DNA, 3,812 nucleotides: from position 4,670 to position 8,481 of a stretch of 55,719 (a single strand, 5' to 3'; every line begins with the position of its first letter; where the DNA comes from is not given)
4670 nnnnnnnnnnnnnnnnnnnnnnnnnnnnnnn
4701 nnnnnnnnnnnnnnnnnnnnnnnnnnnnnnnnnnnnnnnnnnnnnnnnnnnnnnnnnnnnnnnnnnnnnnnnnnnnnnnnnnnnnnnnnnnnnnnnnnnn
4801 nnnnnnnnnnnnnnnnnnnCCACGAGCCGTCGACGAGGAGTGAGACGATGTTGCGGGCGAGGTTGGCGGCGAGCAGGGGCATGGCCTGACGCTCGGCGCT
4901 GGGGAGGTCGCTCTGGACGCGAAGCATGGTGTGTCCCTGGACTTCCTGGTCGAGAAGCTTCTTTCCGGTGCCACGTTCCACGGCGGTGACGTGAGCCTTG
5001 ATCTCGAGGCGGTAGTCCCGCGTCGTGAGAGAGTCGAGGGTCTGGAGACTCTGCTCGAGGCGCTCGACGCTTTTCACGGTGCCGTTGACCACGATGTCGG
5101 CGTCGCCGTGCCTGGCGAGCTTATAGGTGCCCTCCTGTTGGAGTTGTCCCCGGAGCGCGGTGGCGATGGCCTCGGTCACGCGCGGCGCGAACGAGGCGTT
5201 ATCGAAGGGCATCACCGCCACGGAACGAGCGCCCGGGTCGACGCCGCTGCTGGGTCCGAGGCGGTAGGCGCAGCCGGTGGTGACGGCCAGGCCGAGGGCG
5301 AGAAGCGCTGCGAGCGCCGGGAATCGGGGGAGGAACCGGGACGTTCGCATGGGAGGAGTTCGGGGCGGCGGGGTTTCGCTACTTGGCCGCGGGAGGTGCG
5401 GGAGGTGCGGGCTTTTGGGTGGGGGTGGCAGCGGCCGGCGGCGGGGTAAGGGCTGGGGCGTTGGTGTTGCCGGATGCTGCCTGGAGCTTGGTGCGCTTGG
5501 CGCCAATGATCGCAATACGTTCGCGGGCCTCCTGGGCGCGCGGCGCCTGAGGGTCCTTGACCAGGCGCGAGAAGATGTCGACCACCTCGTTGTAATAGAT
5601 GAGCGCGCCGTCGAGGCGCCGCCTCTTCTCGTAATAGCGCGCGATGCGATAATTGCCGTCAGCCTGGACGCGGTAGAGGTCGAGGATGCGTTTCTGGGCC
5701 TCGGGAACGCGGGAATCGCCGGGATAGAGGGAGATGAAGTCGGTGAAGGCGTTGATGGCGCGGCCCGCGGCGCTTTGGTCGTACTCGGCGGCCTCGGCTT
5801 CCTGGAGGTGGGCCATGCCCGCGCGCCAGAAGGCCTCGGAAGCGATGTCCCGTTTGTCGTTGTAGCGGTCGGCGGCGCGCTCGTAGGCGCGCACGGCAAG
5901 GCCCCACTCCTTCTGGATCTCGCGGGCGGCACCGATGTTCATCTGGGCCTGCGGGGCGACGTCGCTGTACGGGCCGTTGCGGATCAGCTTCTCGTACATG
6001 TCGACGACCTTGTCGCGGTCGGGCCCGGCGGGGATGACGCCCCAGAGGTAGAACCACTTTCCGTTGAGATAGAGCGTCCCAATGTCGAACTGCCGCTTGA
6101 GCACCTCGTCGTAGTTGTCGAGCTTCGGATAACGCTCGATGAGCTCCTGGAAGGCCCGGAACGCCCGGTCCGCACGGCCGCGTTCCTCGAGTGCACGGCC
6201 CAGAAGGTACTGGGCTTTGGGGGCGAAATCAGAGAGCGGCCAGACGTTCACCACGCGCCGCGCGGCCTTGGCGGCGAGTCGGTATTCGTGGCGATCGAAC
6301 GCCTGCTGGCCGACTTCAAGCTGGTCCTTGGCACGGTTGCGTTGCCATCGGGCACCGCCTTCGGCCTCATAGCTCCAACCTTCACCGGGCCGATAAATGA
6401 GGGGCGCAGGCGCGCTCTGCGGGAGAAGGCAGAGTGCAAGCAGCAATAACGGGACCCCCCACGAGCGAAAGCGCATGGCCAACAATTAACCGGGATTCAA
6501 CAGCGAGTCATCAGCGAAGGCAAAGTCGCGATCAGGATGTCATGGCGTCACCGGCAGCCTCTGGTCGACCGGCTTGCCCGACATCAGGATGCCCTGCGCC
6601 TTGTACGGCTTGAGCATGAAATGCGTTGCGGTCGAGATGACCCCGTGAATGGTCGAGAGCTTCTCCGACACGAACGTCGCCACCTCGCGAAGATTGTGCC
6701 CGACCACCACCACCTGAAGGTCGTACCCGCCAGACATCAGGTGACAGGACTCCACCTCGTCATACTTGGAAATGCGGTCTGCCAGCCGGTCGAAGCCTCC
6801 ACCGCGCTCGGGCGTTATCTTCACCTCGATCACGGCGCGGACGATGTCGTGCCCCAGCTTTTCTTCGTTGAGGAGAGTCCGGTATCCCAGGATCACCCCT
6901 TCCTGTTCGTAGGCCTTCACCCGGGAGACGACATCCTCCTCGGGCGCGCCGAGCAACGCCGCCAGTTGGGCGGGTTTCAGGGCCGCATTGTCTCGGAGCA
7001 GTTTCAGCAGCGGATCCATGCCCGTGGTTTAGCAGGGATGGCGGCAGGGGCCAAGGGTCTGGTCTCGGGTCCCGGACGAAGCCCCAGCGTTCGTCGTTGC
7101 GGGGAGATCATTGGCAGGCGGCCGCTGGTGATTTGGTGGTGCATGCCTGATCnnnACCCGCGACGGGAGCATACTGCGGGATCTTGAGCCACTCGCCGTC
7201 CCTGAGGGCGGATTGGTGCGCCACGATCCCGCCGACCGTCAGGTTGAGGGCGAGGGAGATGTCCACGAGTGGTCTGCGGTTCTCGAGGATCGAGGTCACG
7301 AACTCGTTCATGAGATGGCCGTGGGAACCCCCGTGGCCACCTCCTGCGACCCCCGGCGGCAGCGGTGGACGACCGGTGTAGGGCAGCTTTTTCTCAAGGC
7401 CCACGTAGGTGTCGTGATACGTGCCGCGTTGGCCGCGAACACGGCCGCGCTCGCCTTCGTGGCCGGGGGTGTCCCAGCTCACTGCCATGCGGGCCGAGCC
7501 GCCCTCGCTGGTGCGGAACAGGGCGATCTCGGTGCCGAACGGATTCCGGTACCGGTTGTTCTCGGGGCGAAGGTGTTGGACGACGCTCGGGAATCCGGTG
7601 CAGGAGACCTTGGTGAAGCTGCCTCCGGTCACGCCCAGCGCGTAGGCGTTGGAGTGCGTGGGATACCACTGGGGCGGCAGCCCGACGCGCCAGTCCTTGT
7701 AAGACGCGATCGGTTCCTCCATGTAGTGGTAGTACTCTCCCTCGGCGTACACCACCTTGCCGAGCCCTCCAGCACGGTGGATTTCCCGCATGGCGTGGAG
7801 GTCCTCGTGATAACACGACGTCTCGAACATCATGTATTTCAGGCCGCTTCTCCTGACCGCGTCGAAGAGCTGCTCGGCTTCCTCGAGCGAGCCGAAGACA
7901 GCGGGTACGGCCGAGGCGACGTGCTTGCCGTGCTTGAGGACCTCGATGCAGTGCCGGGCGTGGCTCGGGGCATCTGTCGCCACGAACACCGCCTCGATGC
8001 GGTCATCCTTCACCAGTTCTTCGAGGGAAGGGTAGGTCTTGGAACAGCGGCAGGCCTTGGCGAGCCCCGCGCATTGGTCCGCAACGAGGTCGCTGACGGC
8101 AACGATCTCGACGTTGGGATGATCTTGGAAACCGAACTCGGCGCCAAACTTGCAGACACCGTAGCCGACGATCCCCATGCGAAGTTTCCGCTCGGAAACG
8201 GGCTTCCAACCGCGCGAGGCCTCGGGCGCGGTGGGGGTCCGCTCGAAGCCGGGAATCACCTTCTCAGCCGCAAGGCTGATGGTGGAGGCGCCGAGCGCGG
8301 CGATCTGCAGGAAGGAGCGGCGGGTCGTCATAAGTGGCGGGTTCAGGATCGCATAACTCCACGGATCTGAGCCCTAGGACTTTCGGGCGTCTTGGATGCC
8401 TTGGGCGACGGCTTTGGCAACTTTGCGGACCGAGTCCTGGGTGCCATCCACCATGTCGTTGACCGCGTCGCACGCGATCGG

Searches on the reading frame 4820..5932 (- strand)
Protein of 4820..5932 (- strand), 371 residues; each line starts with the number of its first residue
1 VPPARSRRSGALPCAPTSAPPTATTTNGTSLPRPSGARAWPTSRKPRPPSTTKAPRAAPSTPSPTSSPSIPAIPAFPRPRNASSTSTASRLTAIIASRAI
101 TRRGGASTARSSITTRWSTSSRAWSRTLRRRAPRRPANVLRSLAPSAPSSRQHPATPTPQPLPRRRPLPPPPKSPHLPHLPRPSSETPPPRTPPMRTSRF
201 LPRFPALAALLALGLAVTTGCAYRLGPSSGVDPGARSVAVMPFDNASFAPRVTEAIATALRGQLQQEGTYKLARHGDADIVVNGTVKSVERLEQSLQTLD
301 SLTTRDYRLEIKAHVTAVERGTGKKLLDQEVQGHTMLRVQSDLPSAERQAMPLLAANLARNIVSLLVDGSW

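Call 61: search_protein_families(library=pfam, proteins=[window:4820-5932:-], max_evalue=0.00001)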
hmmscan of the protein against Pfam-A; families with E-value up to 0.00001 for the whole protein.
window:4820-5932:- (371 aa): 1 family
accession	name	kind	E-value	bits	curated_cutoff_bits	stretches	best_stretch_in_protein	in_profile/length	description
PF04390.17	LptE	-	1.2e-10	42.5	23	1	236-364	2-116/118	Lipopolysaccharide-assembly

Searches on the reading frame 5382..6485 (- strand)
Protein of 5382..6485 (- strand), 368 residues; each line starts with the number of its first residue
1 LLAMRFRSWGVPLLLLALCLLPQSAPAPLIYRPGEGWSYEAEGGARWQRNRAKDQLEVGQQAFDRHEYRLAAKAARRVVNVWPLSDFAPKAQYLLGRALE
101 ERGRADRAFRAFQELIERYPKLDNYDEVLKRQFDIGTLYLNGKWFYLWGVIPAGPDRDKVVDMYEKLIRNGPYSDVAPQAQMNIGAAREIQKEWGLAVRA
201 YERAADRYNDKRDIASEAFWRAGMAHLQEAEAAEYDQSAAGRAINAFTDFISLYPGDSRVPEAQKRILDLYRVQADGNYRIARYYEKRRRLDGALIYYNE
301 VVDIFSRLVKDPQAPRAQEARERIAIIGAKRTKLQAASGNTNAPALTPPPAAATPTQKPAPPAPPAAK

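Call 61: search_protein_families(library=pfam, proteins=[window:5382-6485:-], max_evalue=0.00001)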
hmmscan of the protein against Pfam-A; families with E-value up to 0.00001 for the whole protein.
window:5382-6485:- (368 aa): 6 families
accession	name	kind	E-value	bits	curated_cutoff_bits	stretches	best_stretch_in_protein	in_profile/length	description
PF13525.12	YfiO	-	4.8e-14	53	25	1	164-314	28-180/203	Outer membrane lipoprotein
PF13432.12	TPR_16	-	4.2e-09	37.1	32.7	1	60-121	5-63/65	Tetratricopeptide repeat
PF07719.23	TPR_2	-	4.4e-09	36.2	27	0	89-121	1-33/34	Tetratricopeptide repeat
PF13174.12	TPR_6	-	4.5e-08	33.7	26.3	1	91-121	2-32/33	Tetratricopeptide repeat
PF13428.12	TPR_14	-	3.9e-07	30.6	23.5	0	89-121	1-33/44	Tetratricopeptide repeat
PF13424.12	TPR_12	-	4.1e-06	27.3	30.1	0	59-120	10-76/77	Tetratricopeptide repeat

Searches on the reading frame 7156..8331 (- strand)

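Call 61: search_protein_families(library=pfam, proteins=[window:7156-8331:-], max_evalue=0.00001)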
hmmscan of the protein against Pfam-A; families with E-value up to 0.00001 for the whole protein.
window:7156-8331:- (392 aa): 2 families
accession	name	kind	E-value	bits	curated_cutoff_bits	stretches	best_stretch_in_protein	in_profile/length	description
PF01408.29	GFO_IDH_MocA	-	7e-16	59.4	24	1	50-168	1-118/120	Oxidoreductase family, NAD-binding Rossmann fold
PF22725.1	GFO_IDH_MocA_C3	-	1.1e-06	29.1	27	1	180-305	3-123/124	GFO/IDH/MocA C-terminal domain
